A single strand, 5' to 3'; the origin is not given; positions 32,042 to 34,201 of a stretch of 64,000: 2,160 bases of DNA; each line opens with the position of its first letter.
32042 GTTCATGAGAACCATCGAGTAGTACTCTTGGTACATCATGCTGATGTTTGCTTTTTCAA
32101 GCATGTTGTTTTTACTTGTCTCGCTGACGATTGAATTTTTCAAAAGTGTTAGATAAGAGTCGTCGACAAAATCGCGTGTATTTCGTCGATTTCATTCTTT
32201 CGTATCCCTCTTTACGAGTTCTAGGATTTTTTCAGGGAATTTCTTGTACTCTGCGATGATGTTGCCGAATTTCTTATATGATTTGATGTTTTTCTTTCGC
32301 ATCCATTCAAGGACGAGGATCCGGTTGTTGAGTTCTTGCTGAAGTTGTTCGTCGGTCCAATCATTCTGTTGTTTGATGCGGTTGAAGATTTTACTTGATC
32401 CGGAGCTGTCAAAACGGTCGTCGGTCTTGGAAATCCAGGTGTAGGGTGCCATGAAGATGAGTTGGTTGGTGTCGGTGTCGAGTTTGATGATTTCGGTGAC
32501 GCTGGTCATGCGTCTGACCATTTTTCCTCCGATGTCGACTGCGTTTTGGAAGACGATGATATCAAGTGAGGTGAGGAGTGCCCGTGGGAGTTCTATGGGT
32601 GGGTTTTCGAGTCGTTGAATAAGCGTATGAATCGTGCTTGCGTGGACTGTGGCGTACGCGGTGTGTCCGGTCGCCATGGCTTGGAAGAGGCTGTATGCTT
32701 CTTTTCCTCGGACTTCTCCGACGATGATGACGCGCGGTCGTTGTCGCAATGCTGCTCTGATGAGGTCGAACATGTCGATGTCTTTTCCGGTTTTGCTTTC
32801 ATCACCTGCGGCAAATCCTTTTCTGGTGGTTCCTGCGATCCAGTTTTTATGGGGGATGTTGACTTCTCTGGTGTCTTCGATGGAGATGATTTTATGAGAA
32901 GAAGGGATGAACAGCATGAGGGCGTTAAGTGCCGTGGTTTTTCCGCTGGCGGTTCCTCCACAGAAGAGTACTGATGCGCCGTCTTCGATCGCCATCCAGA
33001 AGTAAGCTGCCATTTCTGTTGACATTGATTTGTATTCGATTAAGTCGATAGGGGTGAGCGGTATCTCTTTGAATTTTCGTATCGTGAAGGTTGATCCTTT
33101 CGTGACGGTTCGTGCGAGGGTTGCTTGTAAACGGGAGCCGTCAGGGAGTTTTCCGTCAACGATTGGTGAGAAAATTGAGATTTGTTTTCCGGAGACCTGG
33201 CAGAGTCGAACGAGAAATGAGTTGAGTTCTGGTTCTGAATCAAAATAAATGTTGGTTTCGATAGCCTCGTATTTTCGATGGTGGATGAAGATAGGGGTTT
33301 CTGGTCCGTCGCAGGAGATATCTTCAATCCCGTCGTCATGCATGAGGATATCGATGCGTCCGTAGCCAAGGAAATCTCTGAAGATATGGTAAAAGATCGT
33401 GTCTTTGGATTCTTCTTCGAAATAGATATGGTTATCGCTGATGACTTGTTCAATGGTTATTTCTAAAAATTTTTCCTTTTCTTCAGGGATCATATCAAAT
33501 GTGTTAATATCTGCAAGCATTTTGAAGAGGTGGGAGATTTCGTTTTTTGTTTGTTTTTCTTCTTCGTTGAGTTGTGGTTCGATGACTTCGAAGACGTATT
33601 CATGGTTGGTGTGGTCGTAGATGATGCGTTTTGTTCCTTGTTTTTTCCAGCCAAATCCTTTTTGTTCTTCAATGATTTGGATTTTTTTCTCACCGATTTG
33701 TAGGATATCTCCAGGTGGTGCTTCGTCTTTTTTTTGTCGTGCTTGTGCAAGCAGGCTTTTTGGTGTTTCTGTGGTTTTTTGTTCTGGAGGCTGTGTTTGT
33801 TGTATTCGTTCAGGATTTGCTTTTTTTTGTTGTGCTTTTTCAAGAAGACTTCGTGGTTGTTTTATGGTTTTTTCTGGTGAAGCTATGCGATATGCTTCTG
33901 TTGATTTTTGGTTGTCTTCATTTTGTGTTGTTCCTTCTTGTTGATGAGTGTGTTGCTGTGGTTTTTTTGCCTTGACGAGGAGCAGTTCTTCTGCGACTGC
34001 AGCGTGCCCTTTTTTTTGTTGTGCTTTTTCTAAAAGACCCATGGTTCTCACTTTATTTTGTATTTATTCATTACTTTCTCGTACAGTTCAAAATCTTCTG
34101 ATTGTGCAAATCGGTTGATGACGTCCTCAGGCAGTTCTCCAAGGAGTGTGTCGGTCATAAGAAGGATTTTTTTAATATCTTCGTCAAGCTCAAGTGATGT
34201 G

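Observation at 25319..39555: Self-contained, non-archaellum type IV pilus island next to tRNA-Asp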

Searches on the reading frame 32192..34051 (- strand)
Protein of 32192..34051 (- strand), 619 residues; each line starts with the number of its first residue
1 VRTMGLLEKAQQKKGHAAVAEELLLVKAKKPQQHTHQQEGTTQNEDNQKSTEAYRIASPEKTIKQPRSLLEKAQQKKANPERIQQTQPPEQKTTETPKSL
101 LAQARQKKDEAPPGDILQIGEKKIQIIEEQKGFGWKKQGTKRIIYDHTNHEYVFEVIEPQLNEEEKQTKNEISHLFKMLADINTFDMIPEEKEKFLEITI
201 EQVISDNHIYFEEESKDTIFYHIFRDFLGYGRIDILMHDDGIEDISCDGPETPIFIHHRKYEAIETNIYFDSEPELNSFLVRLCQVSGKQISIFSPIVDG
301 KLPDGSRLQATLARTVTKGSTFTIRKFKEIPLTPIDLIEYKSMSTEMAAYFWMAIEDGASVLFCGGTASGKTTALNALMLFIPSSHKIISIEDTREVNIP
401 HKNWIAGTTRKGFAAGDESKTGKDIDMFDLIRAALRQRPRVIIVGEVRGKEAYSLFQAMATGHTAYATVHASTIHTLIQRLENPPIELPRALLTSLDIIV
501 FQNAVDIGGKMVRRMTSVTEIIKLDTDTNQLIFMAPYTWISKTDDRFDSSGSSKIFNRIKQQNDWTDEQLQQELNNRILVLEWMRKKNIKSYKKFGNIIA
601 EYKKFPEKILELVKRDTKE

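Call 7: search_protein_families(library=pfam, proteins=[window:32192-34051:-], max_evalue=0.01)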
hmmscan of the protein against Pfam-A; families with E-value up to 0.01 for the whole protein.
window:32192-34051:- (619 aa): 2 families
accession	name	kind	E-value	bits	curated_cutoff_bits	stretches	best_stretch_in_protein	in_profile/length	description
PF00437.27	T2SSE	-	4e-34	118.3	24.9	1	256-506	27-279/370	Type II/IV secretion system protein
PF23989.1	PilB3_C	-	2e-05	25.1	27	1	549-616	6-73/83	PilB3-like, C-terminal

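Call 10: find_homologous_proteins(query=window:32192-34051:-, max_evalue=1e-20)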
Query window:32192-34051:- (619 aa): 7900 proteins with E <= 1e-20 among 8000 candidates; the best 120 are listed.
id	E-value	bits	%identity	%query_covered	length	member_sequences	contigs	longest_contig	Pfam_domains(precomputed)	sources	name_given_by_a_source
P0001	0.0e+0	1333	96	100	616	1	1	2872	PF00437.27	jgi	jgi:flagellar protein FlaI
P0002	0.0e+0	1322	95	100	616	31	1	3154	PF00437.27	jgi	-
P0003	0.0e+0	1313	94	100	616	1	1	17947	PF00437.27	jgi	-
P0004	0.0e+0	1308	94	100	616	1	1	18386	PF00437.27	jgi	-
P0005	0.0e+0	1307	95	100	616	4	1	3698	PF00437.27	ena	-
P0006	0.0e+0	1262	92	100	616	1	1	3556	PF23989.1,PF00437.27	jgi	jgi:flagellar protein FlaI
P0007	0.0e+0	1223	88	100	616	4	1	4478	PF00437.27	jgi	jgi:flagellar protein FlaI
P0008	0.0e+0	1204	90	100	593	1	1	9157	PF00437.27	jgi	jgi:flagellar protein FlaI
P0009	0.0e+0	1145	83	100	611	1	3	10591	PF00437.27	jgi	jgi:flagellar protein FlaI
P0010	0.0e+0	1143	84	100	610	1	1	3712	PF00437.27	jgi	jgi:flagellar protein FlaI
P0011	0.0e+0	1143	84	100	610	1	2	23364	PF00437.27,PF27713.1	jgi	jgi:flagellar protein FlaI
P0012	0.0e+0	1136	83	100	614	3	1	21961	PF00437.27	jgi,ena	-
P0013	0.0e+0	1134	83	100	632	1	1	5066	PF00437.27,PF27713.1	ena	-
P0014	0.0e+0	1132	83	100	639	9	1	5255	PF00437.27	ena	-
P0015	0.0e+0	1128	82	100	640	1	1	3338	PF00437.27,PF27713.1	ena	-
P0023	0.0e+0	1093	81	100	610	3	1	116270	PF23989.1,PF00437.27,PF27713.1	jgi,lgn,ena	jgi:flagellar protein FlaI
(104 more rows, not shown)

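Call 11: find_encoding_contigs(protein=P0004, flank=10000, max_places=3)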
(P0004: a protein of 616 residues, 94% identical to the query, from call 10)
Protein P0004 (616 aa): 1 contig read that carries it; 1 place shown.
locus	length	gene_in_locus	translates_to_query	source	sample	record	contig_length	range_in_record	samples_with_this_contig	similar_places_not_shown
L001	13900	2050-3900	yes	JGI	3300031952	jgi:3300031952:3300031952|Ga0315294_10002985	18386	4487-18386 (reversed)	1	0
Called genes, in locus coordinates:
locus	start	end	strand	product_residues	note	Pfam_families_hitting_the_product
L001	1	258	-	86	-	?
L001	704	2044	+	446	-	PF27359:TP_0179 (weak)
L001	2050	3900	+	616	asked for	PF00437:T2SSE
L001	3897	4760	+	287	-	PF00482:T2SSF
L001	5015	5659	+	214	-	PF00482:T2SSF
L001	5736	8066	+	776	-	PF07790:Pilin_N (faint), PF07953:Toxin_R_bind_N (weak), PF13385:Laminin_G_3, PF00054:Laminin_G_1 (weak), PF02210:Laminin_G_2 (weak)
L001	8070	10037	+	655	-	-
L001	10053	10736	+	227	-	-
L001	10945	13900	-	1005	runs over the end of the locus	PF10102:DUF2341 (weak)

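Call 12: find_encoding_contigs(protein=P0003, flank=10000, max_places=3)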
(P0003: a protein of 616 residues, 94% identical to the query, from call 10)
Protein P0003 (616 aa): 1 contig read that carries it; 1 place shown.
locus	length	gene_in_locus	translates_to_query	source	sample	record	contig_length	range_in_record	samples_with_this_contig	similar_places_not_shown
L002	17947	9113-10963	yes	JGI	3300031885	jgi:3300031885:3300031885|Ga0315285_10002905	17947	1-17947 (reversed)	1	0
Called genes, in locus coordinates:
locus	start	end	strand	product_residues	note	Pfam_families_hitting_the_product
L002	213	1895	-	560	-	-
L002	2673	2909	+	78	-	-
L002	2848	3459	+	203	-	PF01022:HTH_5 (weak), PF01909:NTP_transf_2, PF18765:Polbeta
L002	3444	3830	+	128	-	PF05168:HEPN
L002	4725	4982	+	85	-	-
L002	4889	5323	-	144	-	PF07790:Pilin_N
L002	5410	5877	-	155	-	PF07790:Pilin_N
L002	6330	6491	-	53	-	-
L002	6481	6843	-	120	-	-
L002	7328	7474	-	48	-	-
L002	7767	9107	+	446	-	-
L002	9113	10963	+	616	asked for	PF00437:T2SSE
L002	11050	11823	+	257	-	PF00482:T2SSF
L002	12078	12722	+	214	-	PF00482:T2SSF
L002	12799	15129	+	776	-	PF07790:Pilin_N (faint), PF07953:Toxin_R_bind_N (weak), PF13385:Laminin_G_3, PF00054:Laminin_G_1 (weak), PF02210:Laminin_G_2 (weak)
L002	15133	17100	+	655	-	-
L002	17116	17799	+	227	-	-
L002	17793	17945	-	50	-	?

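Call 13: find_encoding_contigs(protein=window:32192-34042:-, flank=10000, max_places=4)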
Protein window:32192-34042:- (616 aa): no gene with exactly this product is on record in the collection.

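Call 14: find_related_loci(query=window:32192-34042:-, collection=genome_contigs, flank=10000)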
Query window:32192-34042:- (616 aa) in genome_contigs; peptide patterns used: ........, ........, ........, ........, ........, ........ (x = any residue, [..] = any of these).
219 stretches matched a pattern; 184 encode a relative of the query (tblastn E <= 1e-3); the best 80 are kept; 80 distinct loci.
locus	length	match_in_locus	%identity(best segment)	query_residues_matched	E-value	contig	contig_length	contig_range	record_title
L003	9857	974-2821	95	1-616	0e+0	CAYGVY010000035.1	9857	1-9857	MAG TPA_asm: uncultured Thermoplasmatales archaeon isolate ERP119294_co4_107 genome assembly, contig: NODE_7359_length_9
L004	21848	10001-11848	93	1-616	0e+0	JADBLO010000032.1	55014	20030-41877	MAG: Thermoplasmata archaeon isolate Bin3_14.8m NODE_32_length_55014_cov_14.737277, whole genome shotgun sequence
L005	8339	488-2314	82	1-616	0e+0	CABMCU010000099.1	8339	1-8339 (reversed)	uncultured archaeon isolate LFW-68_2 genome assembly, contig: LFW682_6, whole genome shotgun sequence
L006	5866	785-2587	81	1-616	0e+0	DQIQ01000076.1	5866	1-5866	MAG TPA_asm: Thermoplasmata archaeon isolate 3300003432D scaffold_108, whole genome shotgun sequence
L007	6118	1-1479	98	124-616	0e+0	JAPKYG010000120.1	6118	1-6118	MAG: Methanobacteriota archaeon isolate LacPavin_0920_SED3_MAG_41_62 LacPavin_0920_SED3_scaffold_706217, whole genome sh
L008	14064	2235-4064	81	1-616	0e+0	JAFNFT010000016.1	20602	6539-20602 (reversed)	MAG: Methanobacteriota archaeon isolate bin_19 PROKKA_contig000016, whole genome shotgun sequence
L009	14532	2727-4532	80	1-607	0e+0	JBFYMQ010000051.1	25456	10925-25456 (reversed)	MAG: Thermoplasmatales archaeon isolate PPR_0066 scaffold_777, whole genome shotgun sequence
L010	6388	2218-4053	77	1-616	0e+0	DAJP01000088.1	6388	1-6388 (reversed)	MAG TPA_asm: Euryarchaeota archaeon UBA346 UBA346_contig_15676, whole genome shotgun sequence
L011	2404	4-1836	79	1-616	0e+0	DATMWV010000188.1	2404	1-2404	MAG TPA_asm: Thermoplasmatota archaeon isolate SMAG_U13103 k141_238516, whole genome shotgun sequence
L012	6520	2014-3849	78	1-616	0e+0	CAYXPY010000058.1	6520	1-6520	MAG TPA_asm: uncultured Thermoplasmatales archaeon isolate binchicken_co190_433 genome assembly, contig: NODE_18263_leng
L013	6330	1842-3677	78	1-616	0e+0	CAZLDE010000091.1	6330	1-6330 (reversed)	MAG TPA_asm: uncultured Thermoplasmatales archaeon isolate SRP098346_co1_225 genome assembly, contig: NODE_17666_length_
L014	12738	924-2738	79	1-606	0e+0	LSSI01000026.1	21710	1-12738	MAG: Thermoplasmatales archaeon SM1-50 WOR1_30_36_1778, whole genome shotgun sequence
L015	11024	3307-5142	79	1-616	0e+0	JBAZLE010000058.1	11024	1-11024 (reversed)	MAG: Thermoplasmatota archaeon isolate SO_2017_LW4_160 scaffold_11409_c1_LW137-91_2017, whole genome shotgun sequence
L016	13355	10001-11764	75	18-613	0e+0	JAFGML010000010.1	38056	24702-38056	MAG: Thermoplasmatota archaeon isolate Zod_Metabat.472 k87_887338, whole genome shotgun sequence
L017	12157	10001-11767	73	1-614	0e+0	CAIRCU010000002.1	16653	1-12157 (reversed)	MAG: Euryarchaeota archaeon isolate AlinenSediments_bin-5223 genome assembly, contig: bin-5223:02/57, whole genome shotg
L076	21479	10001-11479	60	122-614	0e+0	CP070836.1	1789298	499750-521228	MAG: Thermoplasmatales archaeon isolate bin105 chromosome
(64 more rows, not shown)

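Call 20: search_solved_structures(query=window:32192-34042:-, max_evalue=0.00001)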
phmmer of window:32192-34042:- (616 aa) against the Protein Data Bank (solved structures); distinct sequences matched with E-value up to 0.00001: 27.
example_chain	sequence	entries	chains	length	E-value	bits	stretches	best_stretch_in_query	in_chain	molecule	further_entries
2oap_1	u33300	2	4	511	5.6e-113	381.5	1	134-606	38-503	Type II secretion system protein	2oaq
4ii7_A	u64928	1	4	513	5.4e-83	282.5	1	153-589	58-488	FlaI ATPase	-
4ihq_A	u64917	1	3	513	3.6e-82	279.8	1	153-589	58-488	FlaI ATPase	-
8rkd_E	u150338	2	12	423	3.4e-43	151.1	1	189-525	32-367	Pilus assembly ATPase CpaF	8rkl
8rjf_A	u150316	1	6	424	3.4e-43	151.1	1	189-525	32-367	Pilus assembly ATPase CpaF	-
9e24_A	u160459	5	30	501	4.9e-43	150.6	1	189-525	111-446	CpaF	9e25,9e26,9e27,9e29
6bge_A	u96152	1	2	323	6.2e-20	74.3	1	286-481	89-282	VirB11-like protein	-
1g6o_A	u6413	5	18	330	6.3e-20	74.3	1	286-481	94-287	CAG-ALPHA | virB11 homolog | Cag-alfa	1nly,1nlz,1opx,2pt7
2gza_A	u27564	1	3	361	6.2e-13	51.2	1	333-479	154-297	Type IV secretion system protein VirB11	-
2eyu_A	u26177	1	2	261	4e-11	45.2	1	357-479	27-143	twitching motility protein PilT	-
2gsz_A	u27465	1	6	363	6.5e-11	44.5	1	357-479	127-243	twitching motility protein PilT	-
2ewv_A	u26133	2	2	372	6.8e-11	44.5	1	357-479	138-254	twitching motility protein PilT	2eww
9n32_A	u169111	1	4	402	7.8e-10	41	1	352-478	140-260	PilU protein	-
6gef_A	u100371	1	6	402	8e-10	40.9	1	310-486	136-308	Type IV secretion system protein DotB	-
5zfq_A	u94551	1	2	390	8.4e-09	37.6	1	353-488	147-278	Twitching motility pilus retraction protein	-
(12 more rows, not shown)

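Call 21: search_protein_families(library=ncbifam, proteins=[window:32192-34042:-, L001:704-2044:+, L001:3897-4760:+, L001:5015-5659:+, L001:5736-8066:+, L001:8070-10037:+, L001:10053-10736:+], max_evalue=0.01)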
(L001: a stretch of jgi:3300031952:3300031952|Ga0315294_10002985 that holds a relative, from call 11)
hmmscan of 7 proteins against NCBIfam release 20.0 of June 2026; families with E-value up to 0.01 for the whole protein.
window:32192-34042:- (616 aa): 17 families
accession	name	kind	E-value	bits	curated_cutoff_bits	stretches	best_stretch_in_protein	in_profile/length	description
NF058587.1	archaellum_moto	equivalog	2.4e-119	399.5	550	1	145-601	48-519/527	archaellum flagellar ATPase motor FlaI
NF053672.1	bindosome_BasE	exception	1.1e-63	215.7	1000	1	216-599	128-507/512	bindosome assembly system ATPase subunit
TIGR03819.1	heli_sec_ATPase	hypoth_equivalog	9.4e-46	156.5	373.15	1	215-479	40-298/340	TadA family conjugal transfer-associated ATPase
TIGR02788.1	VirB11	equivalog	2.4e-38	131.9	249.95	2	341-479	130-263/308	P-type DNA transfer ATPase VirB11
TIGR02782.1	TrbB_P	equivalog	6.1e-32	111.1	304.55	1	275-482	56-256/303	P-type conjugative transfer ATPase TrbB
NF010469.0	PRK13894.1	subfamily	4.8e-29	101.7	508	1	283-479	77-265/320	conjugal transfer ATPase TrbB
NF010475.0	PRK13900.1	equivalog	2.6e-28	99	389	1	344-478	149-279/333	type IV secretion system ATPase VirB11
NF010407.0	PRK13833.1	subfamily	1.3e-24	87.3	499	1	292-521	81-300/323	conjugal transfer protein TrbB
NF010425.0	PRK13851.1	equivalog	1.3e-19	70.3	461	1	343-469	150-271/344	type IV secretion system protein VirB11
NF041000.1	ATPase_ComGA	equivalog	2.8e-18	65.9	300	1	358-500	131-263/267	competence type IV pilus ATPase ComGA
TIGR01420.1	pilT_fam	subfamily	6.6e-15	55.2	319.1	1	357-478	124-239/343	PilT/PilU family type 4a pilus ATPase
TIGR02525.1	plasmid_TraJ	equivalog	2e-14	53.3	368.3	1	333-529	128-322/372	plasmid transfer ATPase TraJ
NF007755.0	PRK10436.1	equivalog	6.9e-13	48.1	617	1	351-502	214-355/465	type II secretion system protein GspE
TIGR02533.1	type_II_gspE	equivalog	9.7e-13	47.6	630.25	1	357-502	245-379/486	type II secretion system ATPase GspE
TIGR02538.1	type_IV_pilB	equivalog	1.6e-10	40.3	675.65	1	357-499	318-449/564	type IV-A pilus assembly ATPase PilB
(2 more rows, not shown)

L001:704-2044:+ (446 aa): 0 families

L001:3897-4760:+ (287 aa): 6 families
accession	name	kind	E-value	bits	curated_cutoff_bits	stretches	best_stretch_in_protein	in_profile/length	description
NF004704.2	PRK06041.1-2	equivalog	1.2e-18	67.1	550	1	36-283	5-247/555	archaellar assembly protein ArlJ/FlaJ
NF046075.1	UpsF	equivalog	3.9e-12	45.7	400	1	28-245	14-217/484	membrane pilin protein UpsF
NF004705.1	PRK06041.1-3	equivalog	2.9e-11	43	400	1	108-280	2-170/465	archaellar assembly protein ArlJ/FlaJ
NF053673.1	bindosome_BasF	exception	9.4e-10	37.7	1300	1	64-270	151-358/656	bindosome assembly system membrane anchoring protein BasF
NF004703.2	PRK06041.1-1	equivalog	6.7e-05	21.4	570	1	101-281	28-207/525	archaellar assembly protein ArlJ/FlaJ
NF009299.0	PRK12656.1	equivalog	0.0081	15.7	214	0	156-206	89-139/222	fructose-6-phosphate aldolase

L001:5015-5659:+ (214 aa): 3 families
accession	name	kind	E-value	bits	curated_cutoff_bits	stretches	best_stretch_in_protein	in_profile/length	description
NF004705.1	PRK06041.1-3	equivalog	7.6e-12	44.9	400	1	22-179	265-420/465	archaellar assembly protein ArlJ/FlaJ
NF004704.2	PRK06041.1-2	equivalog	2.9e-09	36.2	550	1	3-206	332-539/555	archaellar assembly protein ArlJ/FlaJ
NF046075.1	UpsF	equivalog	2.9e-07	29.6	400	1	2-146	311-437/484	membrane pilin protein UpsF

L001:5736-8066:+ (776 aa): 0 families

L001:8070-10037:+ (655 aa): 2 families
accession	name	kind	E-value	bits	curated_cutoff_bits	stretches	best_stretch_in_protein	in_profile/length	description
TIGR01451.2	B_ant_repeat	repeat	3.1e-07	30.3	24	1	290-333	11-51/53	DUF11 type repeat protein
NF038133.1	choice_anch_L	domain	4.2e-06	26.4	27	1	116-261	80-215/219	choice-of-anchor L domain-containing protein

L001:10053-10736:+ (227 aa): 0 families

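Call 28: search_protein_families(library=pfam, proteins=[P0023, L001:704-2044:+, L001:3897-4760:+, L001:5015-5659:+, L001:5736-8066:+, L001:8070-10037:+, L001:10053-10736:+, L002:5410-5877:-], max_evalue=0.05)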
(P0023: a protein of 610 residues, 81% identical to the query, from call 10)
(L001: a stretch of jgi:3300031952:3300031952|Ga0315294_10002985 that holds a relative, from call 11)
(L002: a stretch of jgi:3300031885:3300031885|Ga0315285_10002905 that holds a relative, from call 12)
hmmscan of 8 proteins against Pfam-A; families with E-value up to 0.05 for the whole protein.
P0023 (610 aa): 3 families
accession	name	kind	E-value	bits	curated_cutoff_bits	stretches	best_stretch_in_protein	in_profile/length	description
PF00437.27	T2SSE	-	8.3e-35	120.6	24.9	1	247-497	27-279/370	Type II/IV secretion system protein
PF23989.1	PilB3_C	-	1.8e-07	31.6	27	1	543-608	9-74/83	PilB3-like, C-terminal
PF01580.24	FtsK_SpoIIIE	-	0.015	15.2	24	1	350-371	40-61/221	FtsK/SpoIIIE family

L001:704-2044:+ (446 aa): 0 families

L001:3897-4760:+ (287 aa): 1 family
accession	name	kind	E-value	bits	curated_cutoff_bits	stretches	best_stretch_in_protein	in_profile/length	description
PF00482.28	T2SSF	-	3.2e-12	46.9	25.2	1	120-244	5-124/125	Type II secretion system (T2SS), protein F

L001:5015-5659:+ (214 aa): 1 family
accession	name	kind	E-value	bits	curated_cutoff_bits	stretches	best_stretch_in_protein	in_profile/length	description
PF00482.28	T2SSF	-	3.1e-22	79.3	25.2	1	7-132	1-123/125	Type II secretion system (T2SS), protein F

L001:5736-8066:+ (776 aa): 4 families
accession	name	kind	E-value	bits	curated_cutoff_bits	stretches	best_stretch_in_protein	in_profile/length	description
PF13385.13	Laminin_G_3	-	1.1e-12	48.8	27.6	2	243-353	2-111/151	Concanavalin A-like lectin/glucanases superfamily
PF02210.31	Laminin_G_2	-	1.6e-06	29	22.9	1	269-343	2-77/126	Laminin G domain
PF00054.30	Laminin_G_1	-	5.3e-06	27.1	24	1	268-342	1-76/131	Laminin G domain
PF07790.16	Pilin_N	-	1.5e-05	26.2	25.2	1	12-73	2-66/78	Archaeal Type IV pilin, N-terminal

L001:8070-10037:+ (655 aa): 1 family
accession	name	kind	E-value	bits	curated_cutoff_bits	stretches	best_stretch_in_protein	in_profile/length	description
PF25549.1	DUF7927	-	0.0059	17.3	31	1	275-386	4-115/132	Domain of unknown function (DUF7927)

L001:10053-10736:+ (227 aa): 0 families

L002:5410-5877:- (155 aa): 2 families
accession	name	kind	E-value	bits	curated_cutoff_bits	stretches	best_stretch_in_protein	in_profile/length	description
PF07790.16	Pilin_N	-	1.3e-11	45.7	25.2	1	16-69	1-56/78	Archaeal Type IV pilin, N-terminal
PF07760.16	DUF1616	-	0.042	13.5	31.6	0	7-44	138-176/307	Protein of unknown function (DUF1616)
